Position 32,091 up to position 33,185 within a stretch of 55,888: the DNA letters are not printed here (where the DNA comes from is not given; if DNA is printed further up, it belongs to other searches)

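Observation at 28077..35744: Composite Mo-enzyme operon: Psr-type catalytic, FeS and NrfD subunits with an ethylbenzene-dehydrogenase-gamma-type subunit inserted between alpha and beta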

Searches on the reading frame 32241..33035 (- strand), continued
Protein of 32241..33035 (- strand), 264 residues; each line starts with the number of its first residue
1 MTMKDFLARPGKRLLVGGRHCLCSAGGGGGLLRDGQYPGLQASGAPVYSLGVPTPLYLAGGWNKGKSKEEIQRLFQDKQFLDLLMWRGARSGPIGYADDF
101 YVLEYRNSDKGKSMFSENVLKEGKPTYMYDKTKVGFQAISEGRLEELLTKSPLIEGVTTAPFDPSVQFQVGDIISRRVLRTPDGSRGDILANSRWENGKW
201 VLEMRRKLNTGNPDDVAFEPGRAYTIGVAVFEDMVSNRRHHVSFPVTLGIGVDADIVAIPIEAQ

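Call 25: find_related_loci(query=A1, collection=metagenome_contigs, flank=8000)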
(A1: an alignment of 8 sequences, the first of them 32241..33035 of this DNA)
Query A1 (264 aa) in metagenome_contigs; peptide patterns used: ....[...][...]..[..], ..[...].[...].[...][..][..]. (x = any residue, [..] = any of these).
600 stretches matched a pattern (row limit reached: there are more); 478 encode a relative of the query (tblastn E <= 1e-3); the best 80 are kept; 80 distinct loci.
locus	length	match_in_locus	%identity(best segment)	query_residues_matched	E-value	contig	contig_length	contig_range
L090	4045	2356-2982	54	39-251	2e-68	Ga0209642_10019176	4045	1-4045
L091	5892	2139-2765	53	39-251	3e-68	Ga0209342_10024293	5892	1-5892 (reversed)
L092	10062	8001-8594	53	59-259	2e-67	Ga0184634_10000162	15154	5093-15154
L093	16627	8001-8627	52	39-251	1e-66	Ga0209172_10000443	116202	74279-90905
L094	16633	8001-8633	51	39-253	1e-66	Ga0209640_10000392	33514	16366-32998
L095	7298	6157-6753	52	59-261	3e-66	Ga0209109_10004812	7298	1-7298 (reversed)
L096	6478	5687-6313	53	39-251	2e-66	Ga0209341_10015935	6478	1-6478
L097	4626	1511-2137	53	39-251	2e-66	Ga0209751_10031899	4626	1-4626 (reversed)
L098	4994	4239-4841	53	59-262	2e-66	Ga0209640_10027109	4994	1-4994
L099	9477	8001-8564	55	60-251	7e-66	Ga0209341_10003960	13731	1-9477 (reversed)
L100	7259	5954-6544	53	59-258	1e-65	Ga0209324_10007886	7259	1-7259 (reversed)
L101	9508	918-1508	53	59-258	1e-65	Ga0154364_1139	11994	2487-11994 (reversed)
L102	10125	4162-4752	53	59-258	1e-65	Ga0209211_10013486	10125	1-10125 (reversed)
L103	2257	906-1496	53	59-258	7e-67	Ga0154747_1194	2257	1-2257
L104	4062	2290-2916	51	39-251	1e-65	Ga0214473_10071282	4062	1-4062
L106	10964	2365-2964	50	59-261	7e-65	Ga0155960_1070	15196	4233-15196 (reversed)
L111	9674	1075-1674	50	59-261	3e-64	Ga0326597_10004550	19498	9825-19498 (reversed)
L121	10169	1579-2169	48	59-259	9e-62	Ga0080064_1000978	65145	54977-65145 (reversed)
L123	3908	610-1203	48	59-259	9e-61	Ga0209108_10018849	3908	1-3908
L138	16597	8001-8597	45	59-261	2e-56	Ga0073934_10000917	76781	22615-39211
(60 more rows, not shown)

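Call 28: search_protein_families(library=ncbifam, proteins=[L121:2171-4747:+, L123:1089-3809:+, L106:2960-5380:+, L111:1719-4088:+, L138:13460-15880:+], max_evalue=1e-20)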
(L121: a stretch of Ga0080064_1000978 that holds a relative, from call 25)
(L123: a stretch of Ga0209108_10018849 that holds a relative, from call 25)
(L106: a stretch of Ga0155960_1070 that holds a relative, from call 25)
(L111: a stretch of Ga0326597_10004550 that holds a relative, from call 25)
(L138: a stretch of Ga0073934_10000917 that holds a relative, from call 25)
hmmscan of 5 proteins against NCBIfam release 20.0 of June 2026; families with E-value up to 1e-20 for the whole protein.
L121:2171-4747:+ (859 aa): 16 families
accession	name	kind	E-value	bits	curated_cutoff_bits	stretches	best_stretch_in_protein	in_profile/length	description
NF041714.1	arsenate_red_ArrA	equivalog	3.6e-109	366.1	1600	1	33-859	2-848/848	arsenate respiratory reductase molybdopterin-containing subunit ArrA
NF012032.0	PRK15488.1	equivalog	1.2e-97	327.8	694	1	32-595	1-541/759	thiosulfate reductase PhsA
NF041783.2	mnquin_red_QrcB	equivalog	1.3e-89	301.3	440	1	75-626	48-546/695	menaquinone reductase molybdopterin-binding-like subunit QrcB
TIGR02166.1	dmsA_ynfE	subfamily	2.5e-62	211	777.7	1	34-424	1-399/794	DMSO/selenate family reductase complex A subunit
TIGR01591.1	Fdh-alpha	equivalog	3.1e-50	171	666.25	1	83-425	2-320/672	formate dehydrogenase subunit alpha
NF041885.1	selenate_YnfE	exception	9.6e-43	146.1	1675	1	124-430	92-412/805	selenate/tellurate reductase subunit YnfE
NF011566.1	PRK14990.1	exception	1.9e-41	141.9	1600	1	31-427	11-422/814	dimethylsulfoxide reductase subunit A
NF041884.1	selenate_YnfF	exception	5.5e-40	137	1650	1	36-427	3-402/798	selenate/tellurate reductase subunit YnfF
NF011567.1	PRK14991.1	equivalog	1.1e-38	132.6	1750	0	121-170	137-186/1022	tetrathionate reductase subunit TtrA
TIGR03479.1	DMSO_red_II_alp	subfamily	2.6e-38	131.7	984.75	1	83-328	62-304/913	molybdopterin-dependent oxidoreductase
NF047855.1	AssmNtatRedNasC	equivalog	1.8e-35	122.4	1100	0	105-402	43-322/708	assimilatory nitrate reductase catalytic subunit NasC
TIGR01553.1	formate-DH-alph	equivalog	4e-31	107.6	814.2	0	34-176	2-140/1009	formate dehydrogenase-N subunit alpha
TIGR00509.1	bisC_fam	subfamily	5.6e-28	97.6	1017.55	0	149-423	64-344/772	molybdopterin guanine dinucleotide-containing S/N-oxide reductase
NF010055.0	PRK13532.1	equivalog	2.1e-24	85.8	904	0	32-330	1-290/830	nitrate reductase catalytic subunit NapA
TIGR01706.1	NAPA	equivalog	6.9e-22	77.6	930.55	0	33-331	1-291/830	periplasmic nitrate reductase subunit alpha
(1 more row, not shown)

L123:1089-3809:+ (907 aa): 14 families
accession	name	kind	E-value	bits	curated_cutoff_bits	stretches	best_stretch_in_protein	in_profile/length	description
NF012032.0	PRK15488.1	equivalog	1.5e-92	310.9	694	1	100-905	1-757/759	thiosulfate reductase PhsA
NF041783.2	mnquin_red_QrcB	equivalog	6.4e-91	305.5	440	1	141-649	46-505/695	menaquinone reductase molybdopterin-binding-like subunit QrcB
NF041714.1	arsenate_red_ArrA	equivalog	8.3e-91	305.4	1600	1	102-907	3-848/848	arsenate respiratory reductase molybdopterin-containing subunit ArrA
TIGR02166.1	dmsA_ynfE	subfamily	4e-64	217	777.7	1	102-494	1-401/794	DMSO/selenate family reductase complex A subunit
TIGR01591.1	Fdh-alpha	equivalog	1.1e-57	195.5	666.25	1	151-489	2-316/672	formate dehydrogenase subunit alpha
TIGR03479.1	DMSO_red_II_alp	subfamily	1.8e-43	148.8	984.75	1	152-399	63-307/913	molybdopterin-dependent oxidoreductase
NF041885.1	selenate_YnfE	exception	1.3e-42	145.6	1675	1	192-494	92-408/805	selenate/tellurate reductase subunit YnfE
NF047855.1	AssmNtatRedNasC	equivalog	4.7e-40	137.5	1100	0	151-470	24-322/708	assimilatory nitrate reductase catalytic subunit NasC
NF041884.1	selenate_YnfF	exception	1.4e-39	135.7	1650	1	121-494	19-401/798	selenate/tellurate reductase subunit YnfF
TIGR01553.1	formate-DH-alph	equivalog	2.8e-36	124.7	814.2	1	102-246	2-142/1009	formate dehydrogenase-N subunit alpha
NF011566.1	PRK14990.1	exception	1.9e-35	122.1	1600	1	171-495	79-422/814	dimethylsulfoxide reductase subunit A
NF011567.1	PRK14991.1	equivalog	3.4e-35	121.1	1750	0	296-394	269-369/1022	tetrathionate reductase subunit TtrA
TIGR00509.1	bisC_fam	subfamily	3.3e-27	95.1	1017.55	0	218-489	65-342/772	molybdopterin guanine dinucleotide-containing S/N-oxide reductase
NF041513.1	formate_DH_Act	exception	2.2e-25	88.7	1400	0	146-247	41-134/1067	formate dehydrogenase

L106:2960-5380:+ (807 aa): 22 families
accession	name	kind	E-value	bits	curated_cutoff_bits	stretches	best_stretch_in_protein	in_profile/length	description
NF010055.0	PRK13532.1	equivalog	0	1123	904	2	24-596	1-577/830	nitrate reductase catalytic subunit NapA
TIGR01706.1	NAPA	equivalog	0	1087.5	930.55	2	27-596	3-577/830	periplasmic nitrate reductase subunit alpha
TIGR01591.1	Fdh-alpha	equivalog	1.9e-145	485.6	666.25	2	345-804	239-672/672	formate dehydrogenase subunit alpha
NF041323.1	Nitr_red_NasA_Halo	equivalog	2.3e-117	393.3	1000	2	347-804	239-672/673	assimilatory nitrate reductase NasA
NF047855.1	AssmNtatRedNasC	equivalog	8.3e-114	381.3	1100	2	346-805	265-707/708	assimilatory nitrate reductase catalytic subunit NasC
TIGR01553.1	formate-DH-alph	equivalog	3.6e-62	210.4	814.2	1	27-482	3-497/1009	formate dehydrogenase-N subunit alpha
NF041513.1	formate_DH_Act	exception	2.5e-56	191.1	1400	1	55-309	33-298/1067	formate dehydrogenase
NF012032.0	PRK15488.1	equivalog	4.8e-49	167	694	1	25-321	2-293/759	thiosulfate reductase PhsA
TIGR02166.1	dmsA_ynfE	subfamily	2.9e-47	161.2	777.7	1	27-604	2-569/794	DMSO/selenate family reductase complex A subunit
TIGR02693.1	arsenite_ox_L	equivalog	2.6e-41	141.5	359.05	0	86-240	77-239/806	arsenate reductase (azurin) large subunit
TIGR01701.1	Fdhalpha-like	subfamily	1.9e-36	125.6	582.15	0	119-249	99-226/744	FdhF/YdeP family oxidoreductase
TIGR00509.1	bisC_fam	subfamily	7.1e-33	113.8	1017.55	0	358-761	279-695/772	molybdopterin guanine dinucleotide-containing S/N-oxide reductase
NF005895.0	PRK07860.1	equivalog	1.6e-31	109.1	802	0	67-289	239-457/811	NADH-quinone oxidoreductase subunit G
TIGR03479.1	DMSO_red_II_alp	subfamily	4.4e-31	107.8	984.75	0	103-306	104-307/913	molybdopterin-dependent oxidoreductase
TIGR01973.1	NuoG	equivalog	7.7e-31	107.5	470.05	1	69-583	219-602/606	NADH-quinone oxidoreductase subunit NuoG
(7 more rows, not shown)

L111:1719-4088:+ (790 aa): 22 families
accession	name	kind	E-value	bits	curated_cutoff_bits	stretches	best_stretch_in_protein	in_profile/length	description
NF010055.0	PRK13532.1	equivalog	0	1111.8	904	2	7-579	1-577/830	nitrate reductase catalytic subunit NapA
TIGR01706.1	NAPA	equivalog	0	1080.6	930.55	2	10-579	3-577/830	periplasmic nitrate reductase subunit alpha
TIGR01591.1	Fdh-alpha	equivalog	1.9e-148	495.6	666.25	2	330-787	241-672/672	formate dehydrogenase subunit alpha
NF041323.1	Nitr_red_NasA_Halo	equivalog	6e-116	388.6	1000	2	342-787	249-672/673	assimilatory nitrate reductase NasA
NF047855.1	AssmNtatRedNasC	equivalog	1.2e-114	384.1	1100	2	331-788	267-707/708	assimilatory nitrate reductase catalytic subunit NasC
TIGR01553.1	formate-DH-alph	equivalog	3.6e-64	217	814.2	1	10-464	3-496/1009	formate dehydrogenase-N subunit alpha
NF041513.1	formate_DH_Act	exception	7.9e-56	189.5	1400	1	39-293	34-299/1067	formate dehydrogenase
TIGR02166.1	dmsA_ynfE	subfamily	1.5e-51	175.4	777.7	1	10-587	2-569/794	DMSO/selenate family reductase complex A subunit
NF012032.0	PRK15488.1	equivalog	9e-48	162.8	694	1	8-290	2-282/759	thiosulfate reductase PhsA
TIGR02693.1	arsenite_ox_L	equivalog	2.1e-39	135.2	359.05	0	69-223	77-239/806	arsenate reductase (azurin) large subunit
TIGR01701.1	Fdhalpha-like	subfamily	2.3e-38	131.9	582.15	0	102-232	99-226/744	FdhF/YdeP family oxidoreductase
TIGR00509.1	bisC_fam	subfamily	2.1e-34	118.9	1017.55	1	341-744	279-695/772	molybdopterin guanine dinucleotide-containing S/N-oxide reductase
NF005895.0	PRK07860.1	equivalog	4.7e-33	114.2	802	0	49-264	238-449/811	NADH-quinone oxidoreductase subunit G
TIGR03479.1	DMSO_red_II_alp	subfamily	1.3e-31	109.5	984.75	0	86-289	104-307/913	molybdopterin-dependent oxidoreductase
TIGR01973.1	NuoG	equivalog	3.5e-31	108.7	470.05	0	51-266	218-423/606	NADH-quinone oxidoreductase subunit NuoG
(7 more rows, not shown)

L138:13460-15880:+ (807 aa): 14 families
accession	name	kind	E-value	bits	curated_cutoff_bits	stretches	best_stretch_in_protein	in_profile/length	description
NF041783.2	mnquin_red_QrcB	equivalog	8.6e-85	285.3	440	1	4-566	1-523/695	menaquinone reductase molybdopterin-binding-like subunit QrcB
NF012032.0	PRK15488.1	equivalog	7.4e-83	278.8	694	1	4-558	1-541/759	thiosulfate reductase PhsA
NF041714.1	arsenate_red_ArrA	equivalog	2.1e-67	227.9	1600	1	7-764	4-788/848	arsenate respiratory reductase molybdopterin-containing subunit ArrA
TIGR01591.1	Fdh-alpha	equivalog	1.8e-56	191.6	666.25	1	52-548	1-484/672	formate dehydrogenase subunit alpha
TIGR02166.1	dmsA_ynfE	subfamily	2.3e-48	164.9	777.7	1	7-759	2-737/794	DMSO/selenate family reductase complex A subunit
NF047855.1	AssmNtatRedNasC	equivalog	1.2e-45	156.1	1100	0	81-356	54-313/708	assimilatory nitrate reductase catalytic subunit NasC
NF041885.1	selenate_YnfE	exception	5.9e-33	113.7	1675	1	55-759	55-746/805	selenate/tellurate reductase subunit YnfE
TIGR03479.1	DMSO_red_II_alp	subfamily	3.7e-32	111.3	984.75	0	96-291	112-304/913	molybdopterin-dependent oxidoreductase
NF041884.1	selenate_YnfF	exception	1.9e-30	105.5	1650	1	7-759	2-739/798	selenate/tellurate reductase subunit YnfF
NF011566.1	PRK14990.1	exception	8.4e-28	96.8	1600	1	201-762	228-760/814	dimethylsulfoxide reductase subunit A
NF010055.0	PRK13532.1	equivalog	1.2e-22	80.1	904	0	4-295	1-292/830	nitrate reductase catalytic subunit NapA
NF041323.1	Nitr_red_NasA_Halo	equivalog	7.7e-22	77.6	1000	0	56-302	2-244/673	assimilatory nitrate reductase NasA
TIGR01553.1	formate-DH-alph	equivalog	2.1e-21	75.4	814.2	0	7-140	3-142/1009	formate dehydrogenase-N subunit alpha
TIGR00509.1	bisC_fam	subfamily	6.8e-21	74.2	1017.55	0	209-550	172-516/772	molybdopterin guanine dinucleotide-containing S/N-oxide reductase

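Call 42: find_encoding_contigs(protein=P0126, flank=5000, max_places=2)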
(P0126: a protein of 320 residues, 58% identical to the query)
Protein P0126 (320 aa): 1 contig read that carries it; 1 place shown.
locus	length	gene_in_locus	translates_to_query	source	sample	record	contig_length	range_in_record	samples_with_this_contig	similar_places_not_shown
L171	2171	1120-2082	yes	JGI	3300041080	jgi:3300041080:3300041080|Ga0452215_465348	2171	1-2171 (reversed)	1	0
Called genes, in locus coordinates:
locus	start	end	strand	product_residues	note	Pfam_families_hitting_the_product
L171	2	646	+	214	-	?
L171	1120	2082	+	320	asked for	PF09459:EB_dh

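Call 43: predict_structure(alignment_id=A2)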
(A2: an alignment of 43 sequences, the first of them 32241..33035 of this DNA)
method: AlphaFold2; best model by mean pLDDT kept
length: 264 residues; sequences in the alignment: 43
mean_pLDDT: 57.7   pTM: 0.49
mean pLDDT of the five models: 57.7, 57.1, 57.1, 53.1, 51.0
residues with pLDDT >= 90: 27; 70-90: 73; 50-70: 48; < 50: 116
segments of 3 or more residues with pLDDT < 50: 1-65, 78-122, 234-239
pLDDT, mean of each block of 10 residues (from residue 1): 23 29 29 29 31 35 46 50 37 34 37 43 73 92 81 86 90 74 67 75 79 76 74 46 71 88 70
secondary structure, 60 per line:
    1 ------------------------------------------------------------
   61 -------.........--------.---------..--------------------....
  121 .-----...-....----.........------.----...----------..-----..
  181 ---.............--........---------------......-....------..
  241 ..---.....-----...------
elements in order: H68-76 H117-121 E127-129 H131-134 H141-147 E159-161 H184-188 E189-196 E199-206 E222-227 E229-232 E239-242 E246-250 E256-258
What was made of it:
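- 32241..33035 (-): Remnant of an EB_dh-fold c-type cytochrome gene (264-aa open ORF). Residues 59-261 are 80% identical to residues 302-504 of the 511-aa HR23 orthologue. Residues of about 19-58 are out-of-frame sequence. The AF2 model is poor: pLDDT 57.7, with residues 1-65 and 78-122 below 50 (call 43).
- The AF2 model is poor, with residues 1-122 mostly below pLDDT 50 (call 43).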

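Call 45: predict_structure(alignment_id=A3)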
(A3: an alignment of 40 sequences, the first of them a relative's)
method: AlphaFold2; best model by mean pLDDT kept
length: 461 residues; sequences in the alignment: 40
mean_pLDDT: 86.1   pTM: 0.83
mean pLDDT of the five models: 86.1, 81.5, 80.5, 77.7, 71.9
residues with pLDDT >= 90: 263; 70-90: 144; 50-70: 26; < 50: 28
segments of 3 or more residues with pLDDT < 50: 23-47
pLDDT, mean of each block of 10 residues (from residue 1): 65 75 48 41 51 93 96 91 92 93 92 81 88 97 95 83 90 57 76 96 95 90 89 95 91 91 90 95 95 79 92 84 91 93 86 89 95 90 87 91 95 94 96 74 97 97 78
secondary structure, 60 per line:
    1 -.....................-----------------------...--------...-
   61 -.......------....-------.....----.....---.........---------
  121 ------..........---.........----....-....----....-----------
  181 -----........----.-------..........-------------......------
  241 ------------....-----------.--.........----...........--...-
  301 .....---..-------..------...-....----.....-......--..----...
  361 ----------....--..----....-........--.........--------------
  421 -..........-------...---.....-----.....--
elements in order: H2-22 E62-68 H75-78 H86-90 H95-99 H103-111 E127-136 E140-148 H153-156 E158-161 E166-169 E186-193 H207-215 H229-234 H271-279 E284-290 H291-294 E297-299 E301-305 E326-328 H330-333 H344-349 E358-360 E371-374 H383-386 E388-395 E398-406 E422-431 E439-441 E445-449 E455-459

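Call 48: fold_search(model_id=the predicted structure, library=pdb)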
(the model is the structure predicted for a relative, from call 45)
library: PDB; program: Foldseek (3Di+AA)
matches with E <= 10: 220; with E <= 0.001: 3
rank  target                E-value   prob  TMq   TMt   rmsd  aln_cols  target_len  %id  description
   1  7b04_C                4.4e-08  1.00  0.30  0.45  14.3       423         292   12  Structure of Nitrite oxidoreductase (Nxr) from the anammox bacterium Kuenenia stuttgartiensis. (released 2021-07-14)
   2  2ivf_C                2.8e-07  1.00  0.30  0.60   8.9       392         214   10  Ethylbenzene dehydrogenase from Aromatoleum aromaticum (released 2006-09-14)
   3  7b04_O                3.2e-07  1.00  0.30  0.46  14.9       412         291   11  Structure of Nitrite oxidoreductase (Nxr) from the anammox bacterium Kuenenia stuttgartiensis. (released 2021-07-14)
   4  1i82_A                1.1e-02  0.97  0.21  0.47   7.8       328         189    7  FAMILY 9 CARBOHYDRATE-BINDING MODULE FROM THERMOTOGA MARITIMA XYLANASE 10A WITH CELLOBIOSE (released 2001-06-13)
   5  4jpq_A                1.3e-02  0.89  0.20  0.39  12.7       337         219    5  Crystal structure of a putative carbohydrate-binding protein (BACUNI_03838) from Bacteroides uniformis ATCC 8492 at 2. (released 2013-04-17)
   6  4jpq_B                1.9e-02  0.84  0.20  0.39  12.8       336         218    5  Crystal structure of a putative carbohydrate-binding protein (BACUNI_03838) from Bacteroides uniformis ATCC 8492 at 2. (released 2013-04-17)
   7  7nwo                  2.3e-02  0.95  0.21  0.46   7.9       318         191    7  A carbohydrate binding module family 9 (CBM9) from Caldicellulosiruptor kristjanssonii in complex with glucose (released 2021-07-07)
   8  7nwn                  1.3e-01  0.63  0.21  0.45  10.2       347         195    8  A carbohydrate binding module family 9 (CBM9) from Caldicellulsiruptor kristjanssonii (released 2021-07-07)
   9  7kbp_A                1.3e-01  0.02  0.08  0.13  26.1       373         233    8  Herceptin Diabody with R83T, E85C Mutations (released 2021-03-10)
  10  4zel_B                3.1e-01  0.47  0.20  0.17   8.2       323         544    6  Human dopamine beta-hydroxylase (released 2016-04-20)
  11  6bnt_A                3.1e-01  0.01  0.07  0.09  23.9       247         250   10  Crystal structure of AP2 mu1 adaptin C-terminal domain with IRS-1 peptide (released 2018-11-21)
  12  8jx3_A                3.4e-01  0.02  0.11  0.15  28.2       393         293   10  alpha-Hemolysin(G122S/K147R/K237C)-SpyTag/SpyCatcher head to head 14-mer (released 2024-07-03)
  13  1jps_T                3.7e-01  0.02  0.07  0.14  24.8       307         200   10  Crystal structure of tissue factor in complex with humanized Fab D3h44 (released 2002-02-03)
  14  6zr7_AAA              3.9e-01  0.01  0.08  0.12  32.6       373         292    9  X-ray structure of human Dscam Ig7-Ig9 (released 2020-12-30)
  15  5wym_A                4.1e-01  0.01  0.08  0.14  28.4       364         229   11  Crystal structure of an anti-connexin26 scFv (released 2018-01-24)
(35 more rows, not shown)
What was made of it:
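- The long-form model (pLDDT 86) matches NxrC and EbdC over about 400 alignment columns (calls 45, 48).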
